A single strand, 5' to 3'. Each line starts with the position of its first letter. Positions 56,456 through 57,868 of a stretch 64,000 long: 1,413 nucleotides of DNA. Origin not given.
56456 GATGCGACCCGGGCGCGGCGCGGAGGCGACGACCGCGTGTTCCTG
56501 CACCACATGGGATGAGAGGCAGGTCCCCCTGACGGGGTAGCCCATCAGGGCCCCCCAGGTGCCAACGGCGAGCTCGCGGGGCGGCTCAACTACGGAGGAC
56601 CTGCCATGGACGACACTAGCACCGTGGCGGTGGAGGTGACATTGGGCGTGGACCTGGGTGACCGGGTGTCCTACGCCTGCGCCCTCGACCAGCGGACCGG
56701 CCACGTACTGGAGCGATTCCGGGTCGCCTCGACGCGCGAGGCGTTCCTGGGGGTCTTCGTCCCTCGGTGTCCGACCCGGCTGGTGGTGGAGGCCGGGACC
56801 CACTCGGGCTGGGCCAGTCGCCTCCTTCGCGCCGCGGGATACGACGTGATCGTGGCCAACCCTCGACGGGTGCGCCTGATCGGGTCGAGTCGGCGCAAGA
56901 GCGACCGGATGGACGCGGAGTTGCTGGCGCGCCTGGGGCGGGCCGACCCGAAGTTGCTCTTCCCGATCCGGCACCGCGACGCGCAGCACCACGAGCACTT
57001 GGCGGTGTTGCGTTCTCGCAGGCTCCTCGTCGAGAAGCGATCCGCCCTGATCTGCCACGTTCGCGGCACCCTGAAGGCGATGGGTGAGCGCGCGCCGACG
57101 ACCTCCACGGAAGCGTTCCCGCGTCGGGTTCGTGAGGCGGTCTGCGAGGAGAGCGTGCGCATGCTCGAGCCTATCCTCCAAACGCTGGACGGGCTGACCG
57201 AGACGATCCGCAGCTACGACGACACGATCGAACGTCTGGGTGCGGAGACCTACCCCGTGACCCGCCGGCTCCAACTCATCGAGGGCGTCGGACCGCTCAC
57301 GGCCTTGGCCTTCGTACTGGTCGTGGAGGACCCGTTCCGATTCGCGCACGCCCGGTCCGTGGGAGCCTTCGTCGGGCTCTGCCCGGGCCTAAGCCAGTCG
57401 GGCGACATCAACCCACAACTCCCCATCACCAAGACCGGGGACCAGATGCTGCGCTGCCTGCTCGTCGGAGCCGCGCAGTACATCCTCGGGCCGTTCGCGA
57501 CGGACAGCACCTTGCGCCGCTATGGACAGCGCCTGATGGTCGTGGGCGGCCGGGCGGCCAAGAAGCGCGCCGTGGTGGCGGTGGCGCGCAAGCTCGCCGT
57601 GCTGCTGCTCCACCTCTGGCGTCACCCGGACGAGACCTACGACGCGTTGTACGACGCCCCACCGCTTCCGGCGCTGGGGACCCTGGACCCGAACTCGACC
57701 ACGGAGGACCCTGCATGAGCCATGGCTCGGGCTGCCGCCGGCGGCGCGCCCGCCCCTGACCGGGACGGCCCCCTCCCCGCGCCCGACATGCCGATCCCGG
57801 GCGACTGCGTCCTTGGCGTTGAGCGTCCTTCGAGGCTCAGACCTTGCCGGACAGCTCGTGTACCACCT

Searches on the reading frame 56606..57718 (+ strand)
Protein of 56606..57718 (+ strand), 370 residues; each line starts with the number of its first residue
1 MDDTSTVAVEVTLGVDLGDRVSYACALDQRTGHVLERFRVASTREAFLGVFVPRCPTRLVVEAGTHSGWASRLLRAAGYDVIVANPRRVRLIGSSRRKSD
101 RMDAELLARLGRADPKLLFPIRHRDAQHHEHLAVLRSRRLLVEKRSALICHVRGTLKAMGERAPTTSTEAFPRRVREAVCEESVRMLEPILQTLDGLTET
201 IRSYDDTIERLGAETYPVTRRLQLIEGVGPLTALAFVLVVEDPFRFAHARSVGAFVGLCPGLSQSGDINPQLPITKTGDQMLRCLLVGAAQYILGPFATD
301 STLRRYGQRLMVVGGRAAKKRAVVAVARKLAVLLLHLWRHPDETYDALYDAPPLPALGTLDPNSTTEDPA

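Call 15: search_protein_families(library=pfam, proteins=[window:56606-57718:+])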
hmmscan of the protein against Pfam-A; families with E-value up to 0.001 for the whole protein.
window:56606-57718:+ (370 aa): 2 families
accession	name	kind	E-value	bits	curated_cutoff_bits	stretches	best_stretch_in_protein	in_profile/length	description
PF01548.23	DEDD_Tnp_IS110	-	1.3e-17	64.4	29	1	13-158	1-152/155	Transposase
PF02371.22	Transposase_20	-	1.8e-15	57.5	21.3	1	220-293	2-75/87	Transposase IS116/IS110/IS902 family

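Call 23: find_encoding_contigs(protein=window:56606-57718:+, flank=10000, max_places=10)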
Protein window:56606-57718:+ (370 aa): 4 contigs read that carry it; 4 places shown.
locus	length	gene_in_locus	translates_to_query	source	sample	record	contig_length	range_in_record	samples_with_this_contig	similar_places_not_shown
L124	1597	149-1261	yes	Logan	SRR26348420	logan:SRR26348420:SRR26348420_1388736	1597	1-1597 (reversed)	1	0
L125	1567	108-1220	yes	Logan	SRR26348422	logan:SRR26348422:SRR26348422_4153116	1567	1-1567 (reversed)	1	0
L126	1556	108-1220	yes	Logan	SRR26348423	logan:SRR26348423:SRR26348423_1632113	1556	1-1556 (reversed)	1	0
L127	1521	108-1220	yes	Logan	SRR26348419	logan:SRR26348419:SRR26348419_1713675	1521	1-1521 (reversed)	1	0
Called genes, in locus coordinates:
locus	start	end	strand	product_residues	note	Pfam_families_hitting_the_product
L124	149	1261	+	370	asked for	PF01548:DEDD_Tnp_IS110, PF02371:Transposase_20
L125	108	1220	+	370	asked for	PF01548:DEDD_Tnp_IS110, PF02371:Transposase_20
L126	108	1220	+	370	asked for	PF01548:DEDD_Tnp_IS110, PF02371:Transposase_20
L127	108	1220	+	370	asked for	PF01548:DEDD_Tnp_IS110, PF02371:Transposase_20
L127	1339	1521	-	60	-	?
